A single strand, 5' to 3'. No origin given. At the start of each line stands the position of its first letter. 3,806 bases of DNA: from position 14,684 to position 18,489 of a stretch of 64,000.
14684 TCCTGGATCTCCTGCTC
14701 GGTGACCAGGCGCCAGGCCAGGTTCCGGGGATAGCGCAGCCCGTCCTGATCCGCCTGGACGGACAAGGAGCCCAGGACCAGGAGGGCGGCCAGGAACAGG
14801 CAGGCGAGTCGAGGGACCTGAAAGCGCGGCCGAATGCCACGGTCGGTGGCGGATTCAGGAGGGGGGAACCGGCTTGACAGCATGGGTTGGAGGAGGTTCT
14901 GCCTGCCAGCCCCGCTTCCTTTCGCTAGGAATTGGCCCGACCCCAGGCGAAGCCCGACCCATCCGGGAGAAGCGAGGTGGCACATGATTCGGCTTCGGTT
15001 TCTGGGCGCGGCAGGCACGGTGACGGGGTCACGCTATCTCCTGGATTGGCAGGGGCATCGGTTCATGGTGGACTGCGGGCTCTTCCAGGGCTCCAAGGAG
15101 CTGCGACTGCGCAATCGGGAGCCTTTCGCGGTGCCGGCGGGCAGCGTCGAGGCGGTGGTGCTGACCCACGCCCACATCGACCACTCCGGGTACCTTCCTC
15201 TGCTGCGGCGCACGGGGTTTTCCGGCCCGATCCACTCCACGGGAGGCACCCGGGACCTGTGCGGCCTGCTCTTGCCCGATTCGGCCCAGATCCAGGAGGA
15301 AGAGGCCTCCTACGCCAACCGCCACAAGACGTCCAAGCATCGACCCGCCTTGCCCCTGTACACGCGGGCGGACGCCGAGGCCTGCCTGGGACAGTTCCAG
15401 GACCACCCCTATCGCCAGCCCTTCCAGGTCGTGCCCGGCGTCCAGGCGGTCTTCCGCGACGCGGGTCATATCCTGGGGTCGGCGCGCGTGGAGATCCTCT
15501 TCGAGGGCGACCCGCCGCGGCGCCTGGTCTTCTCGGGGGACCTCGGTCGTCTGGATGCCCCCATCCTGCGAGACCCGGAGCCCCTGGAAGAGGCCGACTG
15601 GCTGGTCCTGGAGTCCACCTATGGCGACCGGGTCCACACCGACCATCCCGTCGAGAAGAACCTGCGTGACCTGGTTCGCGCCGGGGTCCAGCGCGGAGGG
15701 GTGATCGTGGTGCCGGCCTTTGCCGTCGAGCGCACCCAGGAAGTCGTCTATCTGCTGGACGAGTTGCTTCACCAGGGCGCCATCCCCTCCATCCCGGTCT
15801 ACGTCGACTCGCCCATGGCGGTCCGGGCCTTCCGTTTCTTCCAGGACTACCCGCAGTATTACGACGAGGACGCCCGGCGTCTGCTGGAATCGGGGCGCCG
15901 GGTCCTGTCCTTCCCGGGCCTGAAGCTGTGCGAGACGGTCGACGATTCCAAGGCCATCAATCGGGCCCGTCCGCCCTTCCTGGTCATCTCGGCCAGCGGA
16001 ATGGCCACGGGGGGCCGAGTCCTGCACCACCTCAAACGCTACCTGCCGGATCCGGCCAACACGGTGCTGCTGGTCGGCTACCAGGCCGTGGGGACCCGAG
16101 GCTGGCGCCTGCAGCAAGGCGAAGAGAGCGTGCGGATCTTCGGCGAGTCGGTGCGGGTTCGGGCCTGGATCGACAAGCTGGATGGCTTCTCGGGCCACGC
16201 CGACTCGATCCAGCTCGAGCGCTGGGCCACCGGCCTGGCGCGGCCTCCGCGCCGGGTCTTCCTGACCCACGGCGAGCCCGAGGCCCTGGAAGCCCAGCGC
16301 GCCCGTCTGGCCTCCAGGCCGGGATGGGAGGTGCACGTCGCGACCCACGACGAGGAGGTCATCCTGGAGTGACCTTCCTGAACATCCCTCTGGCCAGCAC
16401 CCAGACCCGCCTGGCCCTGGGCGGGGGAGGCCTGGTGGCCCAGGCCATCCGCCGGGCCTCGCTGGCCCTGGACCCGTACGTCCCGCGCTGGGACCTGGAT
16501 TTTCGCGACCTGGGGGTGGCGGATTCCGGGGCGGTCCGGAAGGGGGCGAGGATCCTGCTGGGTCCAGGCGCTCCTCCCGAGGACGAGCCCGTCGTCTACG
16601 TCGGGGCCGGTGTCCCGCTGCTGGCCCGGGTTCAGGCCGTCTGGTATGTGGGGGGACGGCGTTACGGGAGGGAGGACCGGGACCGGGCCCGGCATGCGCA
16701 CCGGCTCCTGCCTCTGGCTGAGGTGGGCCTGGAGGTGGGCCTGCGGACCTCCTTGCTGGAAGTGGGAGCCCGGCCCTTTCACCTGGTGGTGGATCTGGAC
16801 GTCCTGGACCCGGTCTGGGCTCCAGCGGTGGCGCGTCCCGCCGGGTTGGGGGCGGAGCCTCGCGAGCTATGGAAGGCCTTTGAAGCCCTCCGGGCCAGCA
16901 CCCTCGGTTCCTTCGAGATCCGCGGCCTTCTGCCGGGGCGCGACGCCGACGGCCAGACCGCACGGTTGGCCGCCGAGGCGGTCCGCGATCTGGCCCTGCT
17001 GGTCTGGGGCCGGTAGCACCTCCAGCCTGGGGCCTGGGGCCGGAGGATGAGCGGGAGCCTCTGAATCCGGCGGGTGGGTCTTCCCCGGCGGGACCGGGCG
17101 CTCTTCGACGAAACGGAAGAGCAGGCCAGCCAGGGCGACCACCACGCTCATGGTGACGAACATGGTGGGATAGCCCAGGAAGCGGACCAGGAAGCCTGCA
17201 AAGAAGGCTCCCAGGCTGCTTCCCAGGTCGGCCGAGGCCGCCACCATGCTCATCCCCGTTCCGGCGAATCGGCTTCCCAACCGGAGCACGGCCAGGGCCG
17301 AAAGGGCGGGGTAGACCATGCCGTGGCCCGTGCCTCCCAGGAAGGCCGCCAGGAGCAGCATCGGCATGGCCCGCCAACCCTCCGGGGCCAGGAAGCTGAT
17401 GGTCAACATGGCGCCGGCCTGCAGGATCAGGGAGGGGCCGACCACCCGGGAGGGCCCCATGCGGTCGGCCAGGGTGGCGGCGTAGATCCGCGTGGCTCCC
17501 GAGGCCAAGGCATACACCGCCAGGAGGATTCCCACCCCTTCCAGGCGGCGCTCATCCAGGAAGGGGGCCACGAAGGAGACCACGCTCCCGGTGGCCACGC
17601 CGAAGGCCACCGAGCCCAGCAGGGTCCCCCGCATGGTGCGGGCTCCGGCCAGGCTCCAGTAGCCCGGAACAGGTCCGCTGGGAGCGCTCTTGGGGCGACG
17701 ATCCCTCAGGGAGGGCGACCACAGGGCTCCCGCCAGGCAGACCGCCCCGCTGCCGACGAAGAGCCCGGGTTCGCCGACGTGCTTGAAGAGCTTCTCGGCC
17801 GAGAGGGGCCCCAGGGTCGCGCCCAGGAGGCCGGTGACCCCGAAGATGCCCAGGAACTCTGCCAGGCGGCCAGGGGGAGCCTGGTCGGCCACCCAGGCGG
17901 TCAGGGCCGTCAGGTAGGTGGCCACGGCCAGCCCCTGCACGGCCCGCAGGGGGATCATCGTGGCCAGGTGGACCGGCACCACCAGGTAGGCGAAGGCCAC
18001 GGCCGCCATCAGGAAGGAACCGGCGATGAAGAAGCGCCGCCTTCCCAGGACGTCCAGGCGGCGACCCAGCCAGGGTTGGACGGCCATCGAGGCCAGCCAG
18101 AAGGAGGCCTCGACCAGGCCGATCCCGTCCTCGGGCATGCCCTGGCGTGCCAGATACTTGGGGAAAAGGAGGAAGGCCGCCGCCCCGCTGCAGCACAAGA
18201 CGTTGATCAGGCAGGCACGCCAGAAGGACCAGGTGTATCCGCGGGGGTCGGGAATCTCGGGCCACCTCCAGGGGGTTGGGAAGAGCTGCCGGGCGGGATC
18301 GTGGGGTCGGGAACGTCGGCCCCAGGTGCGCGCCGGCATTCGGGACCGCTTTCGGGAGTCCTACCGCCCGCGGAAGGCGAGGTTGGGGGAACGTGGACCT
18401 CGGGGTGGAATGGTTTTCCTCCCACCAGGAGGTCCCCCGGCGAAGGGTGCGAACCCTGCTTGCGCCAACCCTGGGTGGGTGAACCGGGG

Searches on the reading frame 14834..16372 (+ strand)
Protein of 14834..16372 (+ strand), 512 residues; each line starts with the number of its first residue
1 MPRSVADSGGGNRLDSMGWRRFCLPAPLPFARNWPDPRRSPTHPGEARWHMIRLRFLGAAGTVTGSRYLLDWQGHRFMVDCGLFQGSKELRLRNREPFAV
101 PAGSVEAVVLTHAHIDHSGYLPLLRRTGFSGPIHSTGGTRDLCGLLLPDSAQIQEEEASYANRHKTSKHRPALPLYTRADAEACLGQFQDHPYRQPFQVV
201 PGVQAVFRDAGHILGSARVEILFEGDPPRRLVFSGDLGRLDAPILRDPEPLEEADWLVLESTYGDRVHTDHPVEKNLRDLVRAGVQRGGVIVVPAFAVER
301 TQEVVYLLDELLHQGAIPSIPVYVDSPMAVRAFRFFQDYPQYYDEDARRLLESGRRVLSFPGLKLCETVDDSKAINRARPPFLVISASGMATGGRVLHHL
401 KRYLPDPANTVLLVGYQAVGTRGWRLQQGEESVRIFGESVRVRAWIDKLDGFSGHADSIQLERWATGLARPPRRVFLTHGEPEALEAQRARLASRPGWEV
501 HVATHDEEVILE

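Call 63: search_protein_families(library=pfam, proteins=[window:14834-16372:+], max_evalue=0.0001)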
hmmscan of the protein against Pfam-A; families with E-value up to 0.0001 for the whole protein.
window:14834-16372:+ (512 aa): 4 families
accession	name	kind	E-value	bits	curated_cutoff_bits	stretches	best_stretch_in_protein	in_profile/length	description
PF10996.14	Beta-Casp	-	1.7e-38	132.3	27.7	1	301-426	1-120/120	Beta-Casp domain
PF07521.17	RMMBL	-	1.5e-15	57.3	21.6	1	440-502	2-62/63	Zn-dependent metallo-hydrolase RNA specificity domain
PF00753.33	Lactamase_B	-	1.8e-09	38.2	22.7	1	68-147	9-86/196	Metallo-beta-lactamase superfamily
PF12706.13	Lactamase_B_2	-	3.5e-08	33.7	27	1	75-266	1-169/200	Beta-lactamase superfamily domain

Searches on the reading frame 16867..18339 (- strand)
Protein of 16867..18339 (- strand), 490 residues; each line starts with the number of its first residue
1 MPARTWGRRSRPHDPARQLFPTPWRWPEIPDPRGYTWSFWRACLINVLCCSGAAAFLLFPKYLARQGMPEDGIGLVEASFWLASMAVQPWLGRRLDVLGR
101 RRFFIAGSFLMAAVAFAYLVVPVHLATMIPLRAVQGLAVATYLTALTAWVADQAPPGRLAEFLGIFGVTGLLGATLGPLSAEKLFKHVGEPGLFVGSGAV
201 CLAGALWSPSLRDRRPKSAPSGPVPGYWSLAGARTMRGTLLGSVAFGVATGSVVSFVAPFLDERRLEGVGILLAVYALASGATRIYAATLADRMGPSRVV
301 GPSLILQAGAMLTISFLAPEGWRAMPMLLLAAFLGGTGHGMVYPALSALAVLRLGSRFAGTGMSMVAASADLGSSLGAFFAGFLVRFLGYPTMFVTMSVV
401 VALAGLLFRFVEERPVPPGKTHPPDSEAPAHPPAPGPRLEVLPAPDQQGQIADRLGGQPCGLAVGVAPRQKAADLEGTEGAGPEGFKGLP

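Call 63: search_protein_families(library=pfam, proteins=[window:16867-18339:-], max_evalue=0.0001)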
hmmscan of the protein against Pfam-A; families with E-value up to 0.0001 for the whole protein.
window:16867-18339:- (490 aa): 2 families
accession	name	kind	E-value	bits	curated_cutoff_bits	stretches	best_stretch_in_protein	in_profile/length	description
PF07690.21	MFS_1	-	1.3e-43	149.7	33.4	2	50-264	10-232/347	Major Facilitator Superfamily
PF12832.13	MFS_1_like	-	4.6e-05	23.1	25.2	0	244-393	222-370/373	MFS_1 like family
